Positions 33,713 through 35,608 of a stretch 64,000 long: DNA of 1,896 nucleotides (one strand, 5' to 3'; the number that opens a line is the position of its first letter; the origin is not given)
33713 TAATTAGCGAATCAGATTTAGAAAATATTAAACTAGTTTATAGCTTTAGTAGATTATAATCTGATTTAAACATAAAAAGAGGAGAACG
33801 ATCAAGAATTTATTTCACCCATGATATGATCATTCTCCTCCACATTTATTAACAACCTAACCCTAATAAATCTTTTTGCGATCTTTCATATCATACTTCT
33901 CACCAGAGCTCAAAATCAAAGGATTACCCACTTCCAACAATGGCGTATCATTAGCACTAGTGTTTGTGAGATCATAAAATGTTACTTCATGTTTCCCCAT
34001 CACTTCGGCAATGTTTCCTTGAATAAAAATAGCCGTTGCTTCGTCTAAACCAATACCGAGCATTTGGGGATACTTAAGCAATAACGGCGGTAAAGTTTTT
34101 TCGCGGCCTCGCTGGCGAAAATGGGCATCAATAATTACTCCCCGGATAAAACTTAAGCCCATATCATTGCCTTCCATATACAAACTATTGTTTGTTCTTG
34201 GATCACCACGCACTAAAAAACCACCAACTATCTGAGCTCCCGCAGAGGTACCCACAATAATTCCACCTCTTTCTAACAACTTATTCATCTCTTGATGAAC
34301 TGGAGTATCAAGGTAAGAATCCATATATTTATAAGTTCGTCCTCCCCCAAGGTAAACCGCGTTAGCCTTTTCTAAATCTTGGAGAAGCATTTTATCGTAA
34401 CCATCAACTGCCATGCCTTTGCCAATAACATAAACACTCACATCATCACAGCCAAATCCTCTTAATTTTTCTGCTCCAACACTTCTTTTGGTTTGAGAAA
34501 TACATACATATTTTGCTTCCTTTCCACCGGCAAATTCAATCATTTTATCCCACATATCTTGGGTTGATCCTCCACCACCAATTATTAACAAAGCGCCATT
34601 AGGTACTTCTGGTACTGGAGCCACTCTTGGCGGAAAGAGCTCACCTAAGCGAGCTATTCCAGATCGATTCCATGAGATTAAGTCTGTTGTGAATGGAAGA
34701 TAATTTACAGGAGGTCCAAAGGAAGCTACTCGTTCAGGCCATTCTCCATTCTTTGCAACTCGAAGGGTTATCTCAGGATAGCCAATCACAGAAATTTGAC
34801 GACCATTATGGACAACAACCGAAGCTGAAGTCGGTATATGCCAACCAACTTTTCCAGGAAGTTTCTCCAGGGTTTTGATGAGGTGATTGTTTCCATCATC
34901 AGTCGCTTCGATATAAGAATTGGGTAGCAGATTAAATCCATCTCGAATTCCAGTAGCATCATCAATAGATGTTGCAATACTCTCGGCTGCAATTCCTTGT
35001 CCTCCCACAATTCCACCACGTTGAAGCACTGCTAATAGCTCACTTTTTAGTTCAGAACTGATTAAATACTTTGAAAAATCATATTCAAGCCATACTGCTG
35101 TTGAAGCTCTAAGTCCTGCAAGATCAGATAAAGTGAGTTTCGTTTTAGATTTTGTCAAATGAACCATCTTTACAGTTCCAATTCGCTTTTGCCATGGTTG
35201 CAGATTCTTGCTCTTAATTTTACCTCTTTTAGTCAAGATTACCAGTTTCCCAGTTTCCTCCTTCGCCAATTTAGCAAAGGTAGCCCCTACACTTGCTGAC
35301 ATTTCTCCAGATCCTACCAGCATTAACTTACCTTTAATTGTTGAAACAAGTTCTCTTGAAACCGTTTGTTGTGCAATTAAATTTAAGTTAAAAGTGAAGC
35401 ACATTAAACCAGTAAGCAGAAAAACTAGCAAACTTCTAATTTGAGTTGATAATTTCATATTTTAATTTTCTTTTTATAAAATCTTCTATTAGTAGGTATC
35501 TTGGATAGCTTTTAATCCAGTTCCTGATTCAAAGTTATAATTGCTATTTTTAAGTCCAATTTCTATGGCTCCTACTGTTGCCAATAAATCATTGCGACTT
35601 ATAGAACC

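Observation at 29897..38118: Lrp-linked island combining exported cyanophycinase-type S51 proteins, an acidic-amino-acid symporter, an AGXT-like aminotransferase and a HOGA1-like aldolase, wedged between carB and pyrBI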

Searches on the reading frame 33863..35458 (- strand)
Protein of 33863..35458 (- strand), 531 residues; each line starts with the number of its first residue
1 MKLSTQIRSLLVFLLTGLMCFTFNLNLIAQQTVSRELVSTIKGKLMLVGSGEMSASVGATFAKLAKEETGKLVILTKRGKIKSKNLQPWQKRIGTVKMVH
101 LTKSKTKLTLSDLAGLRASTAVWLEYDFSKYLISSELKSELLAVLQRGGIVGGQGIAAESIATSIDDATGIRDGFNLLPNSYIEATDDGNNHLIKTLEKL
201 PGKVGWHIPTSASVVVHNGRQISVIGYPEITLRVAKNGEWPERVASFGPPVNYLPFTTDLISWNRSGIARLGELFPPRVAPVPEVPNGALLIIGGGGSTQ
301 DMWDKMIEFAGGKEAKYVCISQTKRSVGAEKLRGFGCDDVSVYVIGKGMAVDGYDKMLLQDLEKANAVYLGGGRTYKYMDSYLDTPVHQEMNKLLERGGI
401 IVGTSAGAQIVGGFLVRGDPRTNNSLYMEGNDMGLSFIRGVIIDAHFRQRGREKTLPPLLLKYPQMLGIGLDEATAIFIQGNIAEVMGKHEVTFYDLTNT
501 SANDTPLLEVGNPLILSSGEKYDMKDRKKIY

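Call 3: search_protein_families(library=pfam, proteins=[window:33863-35458:-], max_evalue=0.01)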
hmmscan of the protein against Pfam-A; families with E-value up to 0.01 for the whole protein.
window:33863-35458:- (531 aa): 1 family
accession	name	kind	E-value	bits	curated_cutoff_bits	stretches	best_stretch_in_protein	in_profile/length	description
PF03575.23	Peptidase_S51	-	3.3e-13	50.2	23.9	1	356-485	74-204/206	Peptidase family S51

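Call 4: search_protein_families(library=ncbifam, proteins=[window:33863-35458:-], max_evalue=0.01)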
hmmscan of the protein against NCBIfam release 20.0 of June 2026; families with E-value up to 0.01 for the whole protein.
window:33863-35458:- (531 aa): 2 families
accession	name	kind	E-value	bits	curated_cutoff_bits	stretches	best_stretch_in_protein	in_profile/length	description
TIGR02069.1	cyanophycinase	equivalog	1.1e-26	93.9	126.6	1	350-506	68-226/250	cyanophycinase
NF003642.0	PRK05282.1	equivalog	9.1e-07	28.6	156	1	359-496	74-215/233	dipeptidase PepE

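Call 7: search_solved_structures(query=window:33863-35458:-, max_evalue=0.01, show_alignments=2)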
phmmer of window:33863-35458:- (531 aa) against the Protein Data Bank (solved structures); distinct sequences matched with E-value up to 0.01: 6.
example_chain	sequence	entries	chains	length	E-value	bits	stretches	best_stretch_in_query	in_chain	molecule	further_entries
3en0_A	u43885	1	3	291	3.7e-15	59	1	278-516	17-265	Cyanophycinase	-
7uqv_A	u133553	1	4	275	1.1e-14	57.5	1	285-527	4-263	Cyanophycinase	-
7uqw_A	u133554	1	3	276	2.3e-14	56.4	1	353-516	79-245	Cyanophycinase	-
6nqc_A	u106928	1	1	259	0.00064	21.9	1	360-479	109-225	Cyanophycinase-like exopeptidase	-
1fy2_A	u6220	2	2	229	0.0014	20.8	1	359-490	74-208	ASPARTYL DIPEPTIDASE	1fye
6a4r_A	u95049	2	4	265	0.0021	20.2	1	359-490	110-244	Peptidase E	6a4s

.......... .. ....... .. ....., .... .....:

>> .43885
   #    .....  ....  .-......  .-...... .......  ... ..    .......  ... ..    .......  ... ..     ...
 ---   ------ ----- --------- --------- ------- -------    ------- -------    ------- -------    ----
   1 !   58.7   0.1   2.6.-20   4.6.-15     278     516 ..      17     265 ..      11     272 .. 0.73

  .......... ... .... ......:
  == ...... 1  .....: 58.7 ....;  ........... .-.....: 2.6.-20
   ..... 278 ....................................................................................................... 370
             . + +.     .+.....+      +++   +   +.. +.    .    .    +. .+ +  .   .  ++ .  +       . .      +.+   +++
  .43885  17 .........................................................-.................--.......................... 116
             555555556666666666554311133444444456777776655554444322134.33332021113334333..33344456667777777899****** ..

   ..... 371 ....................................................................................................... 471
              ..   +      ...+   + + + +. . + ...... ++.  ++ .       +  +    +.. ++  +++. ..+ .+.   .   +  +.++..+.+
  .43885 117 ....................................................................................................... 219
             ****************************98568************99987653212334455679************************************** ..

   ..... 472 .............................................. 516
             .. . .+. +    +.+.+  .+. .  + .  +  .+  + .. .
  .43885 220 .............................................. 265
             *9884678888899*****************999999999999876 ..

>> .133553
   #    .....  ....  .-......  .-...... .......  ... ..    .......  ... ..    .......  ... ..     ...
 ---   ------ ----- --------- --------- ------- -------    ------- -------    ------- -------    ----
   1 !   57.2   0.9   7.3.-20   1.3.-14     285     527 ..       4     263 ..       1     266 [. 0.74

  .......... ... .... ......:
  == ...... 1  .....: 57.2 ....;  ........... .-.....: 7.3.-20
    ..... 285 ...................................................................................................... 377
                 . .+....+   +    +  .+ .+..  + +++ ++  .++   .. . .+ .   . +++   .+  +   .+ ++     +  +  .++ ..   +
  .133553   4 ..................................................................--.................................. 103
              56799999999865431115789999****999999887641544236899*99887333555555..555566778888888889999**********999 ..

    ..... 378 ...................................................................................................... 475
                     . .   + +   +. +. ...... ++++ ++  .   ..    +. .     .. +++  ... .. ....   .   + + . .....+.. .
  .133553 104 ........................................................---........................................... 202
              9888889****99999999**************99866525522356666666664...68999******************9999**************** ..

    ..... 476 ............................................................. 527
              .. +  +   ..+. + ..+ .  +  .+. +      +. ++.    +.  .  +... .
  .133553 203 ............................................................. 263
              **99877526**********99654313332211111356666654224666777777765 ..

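Call 8: find_homologous_proteins(query=window:33863-35458:-, max_evalue=0.00001)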
Query window:33863-35458:- (531 aa): 69 proteins with E <= 0.00001 among 8000 candidates.
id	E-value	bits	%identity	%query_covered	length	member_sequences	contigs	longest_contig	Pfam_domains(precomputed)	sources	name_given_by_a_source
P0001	0.0e+0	1189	100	100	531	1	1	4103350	PF03575.24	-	-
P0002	3.5e-211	721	63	99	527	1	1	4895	PF03575.24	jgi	jgi:cyanophycinase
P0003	1.2e-206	706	61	100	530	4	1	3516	PF03575.24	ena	-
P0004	8.4e-206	703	60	100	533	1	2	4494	PF03575.24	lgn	-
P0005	8.2e-205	700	60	100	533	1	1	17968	PF03575.24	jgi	jgi:cyanophycinase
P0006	2.1e-201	688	60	100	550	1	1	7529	PF03575.24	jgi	jgi:cyanophycinase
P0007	1.4e-199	682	58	99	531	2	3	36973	PF03575.24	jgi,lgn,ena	-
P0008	2.0e-194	665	58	99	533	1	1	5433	PF03575.24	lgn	-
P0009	9.4e-194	663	57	100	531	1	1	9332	PF03575.24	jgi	jgi:cyanophycinase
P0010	4.4e-193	661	57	100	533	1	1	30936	PF03575.24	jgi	-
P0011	1.2e-192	659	56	100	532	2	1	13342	PF03575.24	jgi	-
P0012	4.1e-191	654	55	99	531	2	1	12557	PF03575.24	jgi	-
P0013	1.2e-190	653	56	100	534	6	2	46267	PF03575.24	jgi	-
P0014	5.0e-189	648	57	100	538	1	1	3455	PF03575.24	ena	-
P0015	4.4e-186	638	57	100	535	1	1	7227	PF03575.24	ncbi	-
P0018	1.6e-178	613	53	100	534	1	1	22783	PF03575.24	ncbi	-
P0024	4.5e-167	575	50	100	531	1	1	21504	PF03575.24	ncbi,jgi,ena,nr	ncbi:MAG: hypothetical protein C0593_06355 [Marinilabiliales bacterium]|nr:MAG: hypothetical protein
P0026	1.2e-159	551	49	99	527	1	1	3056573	PF03575.24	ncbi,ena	-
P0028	2.7e-151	523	49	99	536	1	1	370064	PF03575.24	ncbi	-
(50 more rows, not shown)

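Call 11: find_related_loci(query=A1, collection=genome_contigs, flank=10000)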
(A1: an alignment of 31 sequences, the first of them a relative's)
Query A1 (531 aa) in genome_contigs; peptide patterns used: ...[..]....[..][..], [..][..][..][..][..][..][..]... (x = any residue, [..] = any of these).
600 stretches matched a pattern (row limit reached: there are more); 582 encode a relative of the query (tblastn E <= 1e-3); the best 80 are kept; 80 distinct loci.
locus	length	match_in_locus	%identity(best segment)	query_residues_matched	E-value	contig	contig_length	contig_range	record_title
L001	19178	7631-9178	58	14-530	0e+0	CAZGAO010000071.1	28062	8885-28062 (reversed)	MAG TPA_asm: uncultured Lentimicrobiaceae bacterium isolate binchicken_co47_205 genome assembly, contig: NODE_1080_lengt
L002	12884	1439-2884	37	38-524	6e-78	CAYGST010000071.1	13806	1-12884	MAG TPA_asm: uncultured Planctomycetaceae bacterium isolate ERP117304_co3_185 genome assembly, contig: NODE_6222_length_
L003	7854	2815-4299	32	41-528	2e-72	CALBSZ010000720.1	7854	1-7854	MAG TPA_asm: uncultured Planctomycetaceae bacterium isolate SRR7515931_bin.40_CONCOCT_v1.1_MAG genome assembly, contig:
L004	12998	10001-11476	33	41-525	1e-68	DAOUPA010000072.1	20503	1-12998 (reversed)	MAG TPA_asm: Planctomicrobium sp. isolate CSMAG_88 CSMAG_88_k127_3411096_length_20503_cov_28.1252, whole genome shotgun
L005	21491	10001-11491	35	5-528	5e-66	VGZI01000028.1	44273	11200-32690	MAG: Planctomycetota bacterium isolate K_Offshore_80m_m2_128 K_Offshore_80m_m2_128_Ga0194132_10001675, whole genome shot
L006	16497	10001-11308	35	116-530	4e-65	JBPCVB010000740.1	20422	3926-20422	MAG: Pirellulaceae bacterium isolate MAG_seacave_29 S1Ck127_6924487, whole genome shotgun sequence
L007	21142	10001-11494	30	41-528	4e-64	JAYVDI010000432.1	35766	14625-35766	MAG: Schlesneria sp. isolate GL34_DN_concoct_1 GL34_DN_concoct_1_431, whole genome shotgun sequence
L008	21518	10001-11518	32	41-530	5e-62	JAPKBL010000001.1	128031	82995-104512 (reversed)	MAG: Mariniblastus sp. isolate ANT-37 NODE_25_length_128031_cov_10.162796, whole genome shotgun sequence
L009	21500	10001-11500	32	41-530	4e-61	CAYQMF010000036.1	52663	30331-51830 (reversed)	MAG TPA_asm: uncultured candidatus Brocadiaceae bacterium isolate SRP237561_co1_290 genome assembly, contig: NODE_846_le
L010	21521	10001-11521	31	3-530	3e-61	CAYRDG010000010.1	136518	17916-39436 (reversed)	MAG TPA_asm: uncultured Frigoriglobus sp. isolate SRP263991_co5_149 genome assembly, contig: NODE_268_length_136518_cov_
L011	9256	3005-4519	30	41-530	8e-61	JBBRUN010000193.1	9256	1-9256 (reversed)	MAG: Gemmatales bacterium isolate La3_concoct.211 La3_concoct.211_K_587839_L_9256_cov_188.2873, whole genome shotgun seq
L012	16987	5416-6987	31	15-527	2e-58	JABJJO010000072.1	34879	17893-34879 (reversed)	MAG: Planctomycetaceae bacterium isolate SI074_bin7 k141_1830802, whole genome shotgun sequence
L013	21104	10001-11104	37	171-530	6e-58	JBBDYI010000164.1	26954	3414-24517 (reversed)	MAG: Pirellulales bacterium isolate LejiaD_2_63_11 Lejia_D_2916_length_26954_cov_7, whole genome shotgun sequence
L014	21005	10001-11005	37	198-527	7e-58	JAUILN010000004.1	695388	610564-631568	MAG: bacterium isolate Co_bin.47 NODE_55_length_695388_cov_13.484212, whole genome shotgun sequence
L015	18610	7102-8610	31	41-527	1e-57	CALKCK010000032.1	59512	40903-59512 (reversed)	MAG: uncultured Pirellulaceae bacterium isolate S3_Bin_METABAT__29_sub_1 genome assembly, contig: c_000000815254, whole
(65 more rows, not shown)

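Call 13: find_encoding_contigs(protein=P0013, flank=10000, max_places=2)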
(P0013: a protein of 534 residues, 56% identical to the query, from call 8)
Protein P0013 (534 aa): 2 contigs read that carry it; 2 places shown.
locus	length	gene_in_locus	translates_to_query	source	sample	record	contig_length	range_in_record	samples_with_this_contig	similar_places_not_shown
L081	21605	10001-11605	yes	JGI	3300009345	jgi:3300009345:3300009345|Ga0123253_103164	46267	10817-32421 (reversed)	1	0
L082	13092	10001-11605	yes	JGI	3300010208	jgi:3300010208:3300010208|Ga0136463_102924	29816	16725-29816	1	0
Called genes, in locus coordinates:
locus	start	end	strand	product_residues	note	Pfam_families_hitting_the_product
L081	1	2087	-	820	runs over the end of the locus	PF00690:Cation_ATPase_N, PF00122:E1-E2_ATPase, PF00702:Hydrolase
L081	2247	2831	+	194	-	PF00436:SSB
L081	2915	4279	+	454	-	PF01595:CNNM, PF00571:CBS, PF03471:CorC_HlyC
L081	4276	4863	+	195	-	PF25593:GldD_lipo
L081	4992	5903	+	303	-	PF01544:CorA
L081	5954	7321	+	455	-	PF14841:FliG_M (faint), PF03448:MgtE_N, PF00571:CBS, PF01769:MgtE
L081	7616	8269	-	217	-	-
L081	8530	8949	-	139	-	PF13404:HTH_AsnC-type, PF13412:HTH_24, PF01047:MarR (weak), PF08279:HTH_11 (weak), PF01037:AsnC_trans_reg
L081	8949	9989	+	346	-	PF02826:2-Hacid_dh_C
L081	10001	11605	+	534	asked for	PF03575:Peptidase_S51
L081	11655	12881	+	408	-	PF00155:Aminotran_1_2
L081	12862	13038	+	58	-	-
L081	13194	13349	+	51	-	-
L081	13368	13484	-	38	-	-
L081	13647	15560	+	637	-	-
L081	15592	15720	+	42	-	-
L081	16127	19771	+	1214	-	PF00082:Peptidase_S8, PF00629:MAM, PF18962:Por_Secre_tail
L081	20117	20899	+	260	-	PF00072:Response_reg, PF00486:Trans_reg_C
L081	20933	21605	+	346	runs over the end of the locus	PF00512:HisKA, PF02518:HATPase_c, PF14501:HATPase_c_5 (faint)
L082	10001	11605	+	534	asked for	PF03575:Peptidase_S51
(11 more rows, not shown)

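Call 14: find_encoding_contigs(protein=P0007, flank=10000, max_places=2)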
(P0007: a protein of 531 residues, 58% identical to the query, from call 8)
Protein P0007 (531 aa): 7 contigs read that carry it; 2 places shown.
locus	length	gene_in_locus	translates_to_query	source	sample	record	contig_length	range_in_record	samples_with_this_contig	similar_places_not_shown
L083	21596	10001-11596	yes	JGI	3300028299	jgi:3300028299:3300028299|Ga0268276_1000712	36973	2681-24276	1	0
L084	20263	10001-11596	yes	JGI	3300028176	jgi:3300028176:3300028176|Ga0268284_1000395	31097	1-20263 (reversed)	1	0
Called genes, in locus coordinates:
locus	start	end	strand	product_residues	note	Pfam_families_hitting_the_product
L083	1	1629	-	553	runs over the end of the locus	PF11845:Tll0287-like, PF00512:HisKA, PF02518:HATPase_c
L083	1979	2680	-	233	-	-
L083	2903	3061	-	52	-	-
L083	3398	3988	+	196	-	-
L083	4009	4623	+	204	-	-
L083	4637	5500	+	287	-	PF04371:PAD_porph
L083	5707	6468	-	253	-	-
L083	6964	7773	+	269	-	PF20815:GIY_YIG_2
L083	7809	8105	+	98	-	PF00216:Bac_DNA_binding, PF18291:HU-HIG (weak)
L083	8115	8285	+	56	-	PF19124:DUF5808 (weak)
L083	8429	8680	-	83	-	-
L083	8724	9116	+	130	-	-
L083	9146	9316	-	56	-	-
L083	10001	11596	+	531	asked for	PF03575:Peptidase_S51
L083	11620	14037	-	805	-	PF18962:Por_Secre_tail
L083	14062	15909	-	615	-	PF02012:BNR (faint), PF18962:Por_Secre_tail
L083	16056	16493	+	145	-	PF13404:HTH_AsnC-type, PF13412:HTH_24, PF01037:AsnC_trans_reg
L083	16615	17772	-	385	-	PF00266:Aminotran_5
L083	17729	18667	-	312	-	PF00701:DHDPS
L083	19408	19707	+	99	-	PF12840:HTH_20, PF01022:HTH_5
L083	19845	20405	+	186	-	-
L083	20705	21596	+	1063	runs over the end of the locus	PF02384:N6_Mtase (faint), PF20473:MmeI_Mtase (weak), PF07669:Eco57I (weak), PF18135:Type_ISP_C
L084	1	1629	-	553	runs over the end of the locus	PF11845:Tll0287-like, PF00512:HisKA, PF02518:HATPase_c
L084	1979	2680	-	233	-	-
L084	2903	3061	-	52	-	-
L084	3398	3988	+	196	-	-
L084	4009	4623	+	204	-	-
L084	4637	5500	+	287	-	PF04371:PAD_porph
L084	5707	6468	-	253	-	-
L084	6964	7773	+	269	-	PF20815:GIY_YIG_2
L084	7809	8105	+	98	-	PF00216:Bac_DNA_binding, PF18291:HU-HIG (weak)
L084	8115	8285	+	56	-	PF19124:DUF5808 (weak)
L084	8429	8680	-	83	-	-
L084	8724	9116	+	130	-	-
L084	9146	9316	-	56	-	-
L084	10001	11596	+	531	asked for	PF03575:Peptidase_S51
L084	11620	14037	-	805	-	PF18962:Por_Secre_tail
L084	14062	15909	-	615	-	PF18962:Por_Secre_tail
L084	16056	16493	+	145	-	PF13404:HTH_AsnC-type, PF13412:HTH_24, PF01037:AsnC_trans_reg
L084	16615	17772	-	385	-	PF00266:Aminotran_5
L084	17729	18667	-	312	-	PF00701:DHDPS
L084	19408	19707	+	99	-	PF12840:HTH_20, PF01022:HTH_5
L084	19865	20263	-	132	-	?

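Call 15: find_encoding_contigs(protein=P0026, flank=10000, max_places=2)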
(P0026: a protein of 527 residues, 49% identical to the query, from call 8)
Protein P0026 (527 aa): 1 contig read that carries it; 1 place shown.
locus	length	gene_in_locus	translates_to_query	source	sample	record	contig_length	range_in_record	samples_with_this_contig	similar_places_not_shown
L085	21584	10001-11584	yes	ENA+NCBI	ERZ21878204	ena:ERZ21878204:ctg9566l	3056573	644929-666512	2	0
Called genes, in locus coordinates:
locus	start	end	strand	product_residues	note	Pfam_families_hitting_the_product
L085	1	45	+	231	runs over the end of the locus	PF01618:MotA_ExbB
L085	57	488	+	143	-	PF02472:ExbD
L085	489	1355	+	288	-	-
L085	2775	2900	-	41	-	-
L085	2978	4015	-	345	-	-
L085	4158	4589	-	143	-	PF03682:UPF0158 (weak)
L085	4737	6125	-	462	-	PF09346:SMI1_KNR4, PF14568:SUKH_6 (weak)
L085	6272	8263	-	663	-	PF00583:Acetyltransf_1, PF13673:Acetyltransf_10 (weak), PF13508:Acetyltransf_7, PF14401:RLAN, PF02655:ATP-grasp_3, PF08443:RimK (weak), PF07478:Dala_Dala_lig_C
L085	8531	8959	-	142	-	PF13404:HTH_AsnC-type, PF13412:HTH_24, PF08279:HTH_11 (weak), PF01047:MarR (faint), PF12840:HTH_20 (faint), PF01037:AsnC_trans_reg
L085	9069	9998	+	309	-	PF02826:2-Hacid_dh_C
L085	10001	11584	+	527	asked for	PF03575:Peptidase_S51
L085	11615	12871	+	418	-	PF00155:Aminotran_1_2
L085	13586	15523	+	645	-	PF18962:Por_Secre_tail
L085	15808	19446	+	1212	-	PF00082:Peptidase_S8, PF00629:MAM, PF18962:Por_Secre_tail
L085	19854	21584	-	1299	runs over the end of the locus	PF18962:Por_Secre_tail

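Call 16: find_encoding_contigs(protein=P0010, flank=10000, max_places=1)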
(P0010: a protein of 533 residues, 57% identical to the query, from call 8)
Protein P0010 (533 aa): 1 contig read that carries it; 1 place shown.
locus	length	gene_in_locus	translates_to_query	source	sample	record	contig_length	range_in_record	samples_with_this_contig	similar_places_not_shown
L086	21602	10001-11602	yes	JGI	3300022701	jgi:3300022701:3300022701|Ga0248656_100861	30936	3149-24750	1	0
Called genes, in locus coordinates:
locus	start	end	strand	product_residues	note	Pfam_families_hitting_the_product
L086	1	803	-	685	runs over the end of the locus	PF00133:tRNA-synt_1, PF09334:tRNA-synt_1g, PF08264:Anticodon_1 (weak), PF19303:Anticodon_3, PF01588:tRNA_bind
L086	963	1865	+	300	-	PF02016:Peptidase_S66, PF17676:Peptidase_S66C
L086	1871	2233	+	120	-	PF08378:NERD, PF02021:UPF0102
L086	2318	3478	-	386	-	PF00582:Usp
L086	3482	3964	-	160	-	PF13588:HSDR_N_2, PF04313:HSDR_N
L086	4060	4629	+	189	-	PF02620:YceD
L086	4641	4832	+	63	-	PF01783:Ribosomal_L32p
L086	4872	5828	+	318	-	PF02504:FA_synthesis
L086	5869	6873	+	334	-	PF00108:Thiolase_N, PF08545:ACP_syn_III, PF08541:ACP_syn_III_C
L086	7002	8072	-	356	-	PF01207:Dus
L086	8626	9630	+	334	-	PF18962:Por_Secre_tail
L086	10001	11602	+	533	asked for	PF03575:Peptidase_S51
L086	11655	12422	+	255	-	PF03447:NAD_binding_3, PF01958:Asp_DH_C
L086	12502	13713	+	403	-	PF00155:Aminotran_1_2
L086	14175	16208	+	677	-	PF18962:Por_Secre_tail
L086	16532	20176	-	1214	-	PF00082:Peptidase_S8, PF00629:MAM, PF18962:Por_Secre_tail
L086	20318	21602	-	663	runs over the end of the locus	PF18962:Por_Secre_tail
